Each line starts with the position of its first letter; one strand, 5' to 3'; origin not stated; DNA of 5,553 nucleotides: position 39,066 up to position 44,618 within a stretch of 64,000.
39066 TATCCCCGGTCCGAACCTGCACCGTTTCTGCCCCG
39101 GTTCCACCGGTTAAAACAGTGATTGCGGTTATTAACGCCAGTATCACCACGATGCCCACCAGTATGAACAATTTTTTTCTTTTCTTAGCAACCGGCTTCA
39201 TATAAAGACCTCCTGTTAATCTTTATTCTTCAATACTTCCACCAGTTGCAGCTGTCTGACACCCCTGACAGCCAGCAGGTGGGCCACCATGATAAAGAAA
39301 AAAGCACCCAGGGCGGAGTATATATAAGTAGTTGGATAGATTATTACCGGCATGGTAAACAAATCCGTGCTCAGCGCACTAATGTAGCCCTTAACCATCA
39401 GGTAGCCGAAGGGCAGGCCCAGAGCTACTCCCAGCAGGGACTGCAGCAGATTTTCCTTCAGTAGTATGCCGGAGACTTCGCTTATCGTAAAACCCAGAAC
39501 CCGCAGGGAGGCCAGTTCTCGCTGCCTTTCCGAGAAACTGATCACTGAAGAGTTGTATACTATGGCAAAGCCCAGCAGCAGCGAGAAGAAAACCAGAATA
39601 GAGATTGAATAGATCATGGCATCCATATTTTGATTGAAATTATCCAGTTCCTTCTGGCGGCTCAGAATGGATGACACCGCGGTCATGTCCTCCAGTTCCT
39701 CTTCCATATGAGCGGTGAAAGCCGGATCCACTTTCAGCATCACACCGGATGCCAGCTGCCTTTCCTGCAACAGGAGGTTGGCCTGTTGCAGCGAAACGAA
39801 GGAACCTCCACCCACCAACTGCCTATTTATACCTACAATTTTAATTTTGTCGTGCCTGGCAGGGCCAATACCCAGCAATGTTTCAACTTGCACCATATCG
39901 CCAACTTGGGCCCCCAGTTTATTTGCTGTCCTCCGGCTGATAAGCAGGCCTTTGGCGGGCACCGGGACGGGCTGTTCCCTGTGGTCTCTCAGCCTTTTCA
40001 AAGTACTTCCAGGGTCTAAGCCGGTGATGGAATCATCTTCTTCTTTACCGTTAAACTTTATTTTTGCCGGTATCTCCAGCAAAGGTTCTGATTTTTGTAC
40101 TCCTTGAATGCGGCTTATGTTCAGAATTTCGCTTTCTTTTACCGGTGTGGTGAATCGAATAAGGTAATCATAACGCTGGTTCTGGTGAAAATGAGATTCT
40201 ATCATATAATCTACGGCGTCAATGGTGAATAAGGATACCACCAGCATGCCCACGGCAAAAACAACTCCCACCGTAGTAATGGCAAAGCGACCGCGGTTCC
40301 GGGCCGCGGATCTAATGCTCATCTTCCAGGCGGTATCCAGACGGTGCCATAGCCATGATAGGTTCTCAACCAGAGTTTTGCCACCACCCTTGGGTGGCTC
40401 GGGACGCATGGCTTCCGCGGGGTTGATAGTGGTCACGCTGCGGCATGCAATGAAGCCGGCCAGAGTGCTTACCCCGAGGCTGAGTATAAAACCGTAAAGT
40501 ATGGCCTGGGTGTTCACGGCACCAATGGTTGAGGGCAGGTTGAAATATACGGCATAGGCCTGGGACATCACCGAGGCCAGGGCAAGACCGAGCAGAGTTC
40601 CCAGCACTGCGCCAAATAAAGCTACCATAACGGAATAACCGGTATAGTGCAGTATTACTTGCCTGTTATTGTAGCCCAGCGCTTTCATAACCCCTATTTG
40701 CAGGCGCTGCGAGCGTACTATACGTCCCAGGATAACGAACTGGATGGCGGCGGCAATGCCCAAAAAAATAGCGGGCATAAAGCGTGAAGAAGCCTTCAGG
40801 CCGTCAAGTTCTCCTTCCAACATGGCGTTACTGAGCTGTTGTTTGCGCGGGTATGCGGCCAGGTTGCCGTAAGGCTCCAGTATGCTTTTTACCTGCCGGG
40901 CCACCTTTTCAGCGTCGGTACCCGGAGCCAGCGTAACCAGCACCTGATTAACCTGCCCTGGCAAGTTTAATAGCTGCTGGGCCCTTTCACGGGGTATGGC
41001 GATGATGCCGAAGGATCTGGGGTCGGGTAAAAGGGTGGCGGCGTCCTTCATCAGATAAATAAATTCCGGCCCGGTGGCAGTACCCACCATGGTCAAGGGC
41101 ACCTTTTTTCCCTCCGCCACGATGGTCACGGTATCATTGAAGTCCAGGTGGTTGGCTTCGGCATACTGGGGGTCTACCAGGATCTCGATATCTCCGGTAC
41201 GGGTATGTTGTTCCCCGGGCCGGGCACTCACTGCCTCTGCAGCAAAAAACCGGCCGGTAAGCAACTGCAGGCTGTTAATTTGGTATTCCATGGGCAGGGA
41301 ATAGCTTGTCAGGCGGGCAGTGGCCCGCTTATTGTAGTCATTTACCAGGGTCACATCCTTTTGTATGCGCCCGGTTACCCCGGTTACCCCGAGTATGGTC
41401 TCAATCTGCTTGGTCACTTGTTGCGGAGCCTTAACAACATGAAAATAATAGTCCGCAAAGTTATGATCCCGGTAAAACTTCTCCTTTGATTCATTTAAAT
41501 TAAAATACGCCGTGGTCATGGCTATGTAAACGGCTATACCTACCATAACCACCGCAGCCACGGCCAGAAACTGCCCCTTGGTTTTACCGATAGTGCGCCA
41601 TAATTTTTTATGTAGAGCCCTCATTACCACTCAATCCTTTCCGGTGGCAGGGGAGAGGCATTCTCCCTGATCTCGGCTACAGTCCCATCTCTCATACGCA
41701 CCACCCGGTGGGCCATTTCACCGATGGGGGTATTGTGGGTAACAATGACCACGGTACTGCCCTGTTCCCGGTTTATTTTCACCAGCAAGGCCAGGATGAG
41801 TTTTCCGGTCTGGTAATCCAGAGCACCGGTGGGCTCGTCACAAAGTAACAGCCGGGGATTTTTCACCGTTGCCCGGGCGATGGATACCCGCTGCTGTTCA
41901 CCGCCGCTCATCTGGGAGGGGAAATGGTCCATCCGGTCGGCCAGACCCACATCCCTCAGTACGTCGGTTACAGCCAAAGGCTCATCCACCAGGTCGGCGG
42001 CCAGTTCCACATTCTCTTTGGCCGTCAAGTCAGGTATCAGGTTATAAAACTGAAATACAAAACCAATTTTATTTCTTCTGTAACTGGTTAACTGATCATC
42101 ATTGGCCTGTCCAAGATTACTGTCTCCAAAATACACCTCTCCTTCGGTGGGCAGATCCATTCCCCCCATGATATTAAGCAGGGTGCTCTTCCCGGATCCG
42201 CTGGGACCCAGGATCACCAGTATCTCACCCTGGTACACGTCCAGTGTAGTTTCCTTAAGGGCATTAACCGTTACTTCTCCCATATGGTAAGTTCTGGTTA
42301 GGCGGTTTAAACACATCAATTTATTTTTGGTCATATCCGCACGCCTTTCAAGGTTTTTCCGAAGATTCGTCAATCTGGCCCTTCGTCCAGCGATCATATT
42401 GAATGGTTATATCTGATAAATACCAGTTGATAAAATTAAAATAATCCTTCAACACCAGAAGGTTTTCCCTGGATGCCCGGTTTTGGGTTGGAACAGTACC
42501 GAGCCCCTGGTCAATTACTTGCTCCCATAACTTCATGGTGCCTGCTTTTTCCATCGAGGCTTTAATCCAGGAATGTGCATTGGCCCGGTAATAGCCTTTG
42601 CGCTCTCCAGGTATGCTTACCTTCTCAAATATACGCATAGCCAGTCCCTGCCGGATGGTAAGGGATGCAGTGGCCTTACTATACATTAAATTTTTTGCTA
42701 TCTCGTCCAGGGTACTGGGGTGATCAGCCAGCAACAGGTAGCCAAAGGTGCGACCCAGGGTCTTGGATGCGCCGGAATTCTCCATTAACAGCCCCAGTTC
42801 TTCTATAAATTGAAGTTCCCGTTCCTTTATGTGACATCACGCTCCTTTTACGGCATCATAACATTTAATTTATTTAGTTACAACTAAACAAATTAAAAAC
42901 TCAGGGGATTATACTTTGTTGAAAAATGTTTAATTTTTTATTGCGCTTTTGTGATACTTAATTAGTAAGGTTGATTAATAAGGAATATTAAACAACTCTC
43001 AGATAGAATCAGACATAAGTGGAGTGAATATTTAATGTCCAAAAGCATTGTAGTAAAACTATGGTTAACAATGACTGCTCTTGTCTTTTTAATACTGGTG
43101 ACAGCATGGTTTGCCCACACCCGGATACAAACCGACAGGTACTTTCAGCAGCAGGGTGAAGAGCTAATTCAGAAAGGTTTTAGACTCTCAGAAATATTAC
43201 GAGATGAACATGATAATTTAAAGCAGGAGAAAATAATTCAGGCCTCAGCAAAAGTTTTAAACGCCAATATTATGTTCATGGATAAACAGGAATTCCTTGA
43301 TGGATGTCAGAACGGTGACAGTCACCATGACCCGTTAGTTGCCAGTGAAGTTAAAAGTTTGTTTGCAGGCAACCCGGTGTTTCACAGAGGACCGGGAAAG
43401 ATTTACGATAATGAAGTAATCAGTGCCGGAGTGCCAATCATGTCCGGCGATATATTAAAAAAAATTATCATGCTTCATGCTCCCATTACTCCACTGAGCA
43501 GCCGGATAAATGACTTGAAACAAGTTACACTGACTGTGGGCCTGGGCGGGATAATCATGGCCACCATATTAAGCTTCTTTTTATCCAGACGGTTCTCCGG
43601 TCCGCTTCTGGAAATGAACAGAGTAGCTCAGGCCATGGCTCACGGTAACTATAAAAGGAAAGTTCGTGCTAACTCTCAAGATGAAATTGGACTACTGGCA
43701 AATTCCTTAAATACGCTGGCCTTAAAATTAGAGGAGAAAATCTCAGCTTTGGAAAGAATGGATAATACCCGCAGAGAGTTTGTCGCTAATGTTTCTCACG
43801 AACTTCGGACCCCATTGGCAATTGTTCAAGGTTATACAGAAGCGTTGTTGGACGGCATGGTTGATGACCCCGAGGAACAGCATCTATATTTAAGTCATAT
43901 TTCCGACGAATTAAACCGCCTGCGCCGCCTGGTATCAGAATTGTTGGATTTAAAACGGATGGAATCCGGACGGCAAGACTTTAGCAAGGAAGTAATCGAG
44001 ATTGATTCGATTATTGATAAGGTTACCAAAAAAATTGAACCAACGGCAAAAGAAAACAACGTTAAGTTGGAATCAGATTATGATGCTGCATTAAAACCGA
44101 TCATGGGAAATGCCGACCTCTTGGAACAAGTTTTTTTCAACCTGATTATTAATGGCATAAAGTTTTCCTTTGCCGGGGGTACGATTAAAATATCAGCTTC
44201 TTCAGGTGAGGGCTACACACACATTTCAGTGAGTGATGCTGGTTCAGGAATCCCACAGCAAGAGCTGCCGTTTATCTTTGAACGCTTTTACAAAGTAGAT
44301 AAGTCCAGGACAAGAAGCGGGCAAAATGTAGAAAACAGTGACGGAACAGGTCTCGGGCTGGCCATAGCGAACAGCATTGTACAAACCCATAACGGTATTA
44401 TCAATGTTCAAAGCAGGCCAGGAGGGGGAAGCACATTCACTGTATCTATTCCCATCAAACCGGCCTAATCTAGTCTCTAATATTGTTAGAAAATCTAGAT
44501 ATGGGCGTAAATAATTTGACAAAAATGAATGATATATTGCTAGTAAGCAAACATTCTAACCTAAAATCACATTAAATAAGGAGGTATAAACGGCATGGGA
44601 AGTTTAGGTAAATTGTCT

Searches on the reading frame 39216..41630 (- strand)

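Call 44: search_protein_families(library=pfam, proteins=[window:39216-41630:-], max_evalue=0.00001)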
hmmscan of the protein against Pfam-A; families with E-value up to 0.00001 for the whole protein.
window:39216-41630:- (804 aa): 2 families
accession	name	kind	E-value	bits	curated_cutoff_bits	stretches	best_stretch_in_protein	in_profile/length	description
PF02687.27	FtsX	-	1.3e-33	116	25.5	2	678-794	2-118/120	FtsX-like permease C-terminal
PF12704.14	MacB_PCD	-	2e-14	54.8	27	2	26-249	6-206/207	MacB-like periplasmic core domain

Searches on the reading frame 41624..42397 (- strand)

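Call 44: search_protein_families(library=pfam, proteins=[window:41624-42397:-], max_evalue=0.00001)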
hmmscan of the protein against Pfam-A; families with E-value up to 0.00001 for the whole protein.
window:41624-42397:- (257 aa): 3 families
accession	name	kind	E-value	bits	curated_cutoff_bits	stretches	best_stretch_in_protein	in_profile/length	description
PF00005.33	ABC_tran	-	1.2e-34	120.3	25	1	47-190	1-136/137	ABC transporter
PF13304.12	AAA_21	-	2.2e-08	35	27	0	59-132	1-78/304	AAA domain, putative AbiEii toxin, Type IV TA system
PF02463.25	SMC_N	-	5e-06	26.5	40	0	160-236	134-212/220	RecF/RecN/SMC N terminal domain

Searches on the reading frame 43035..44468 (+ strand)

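Call 44: search_protein_families(library=pfam, proteins=[window:43035-44468:+], max_evalue=0.00001)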
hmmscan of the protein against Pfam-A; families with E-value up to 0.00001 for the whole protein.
window:43035-44468:+ (477 aa): 3 families
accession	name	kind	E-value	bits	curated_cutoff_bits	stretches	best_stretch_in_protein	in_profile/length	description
PF02518.31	HATPase_c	-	8.4e-27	94.3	26.4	1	359-475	2-110/111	Histidine kinase-, DNA gyrase B-, and HSP90-like ATPase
PF00512.31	HisKA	-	2.2e-21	76.1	26.9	1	246-312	2-66/66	His Kinase A (phospho-acceptor) domain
PF00672.30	HAMP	-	8.7e-12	45.6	25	1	182-234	1-53/53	HAMP domain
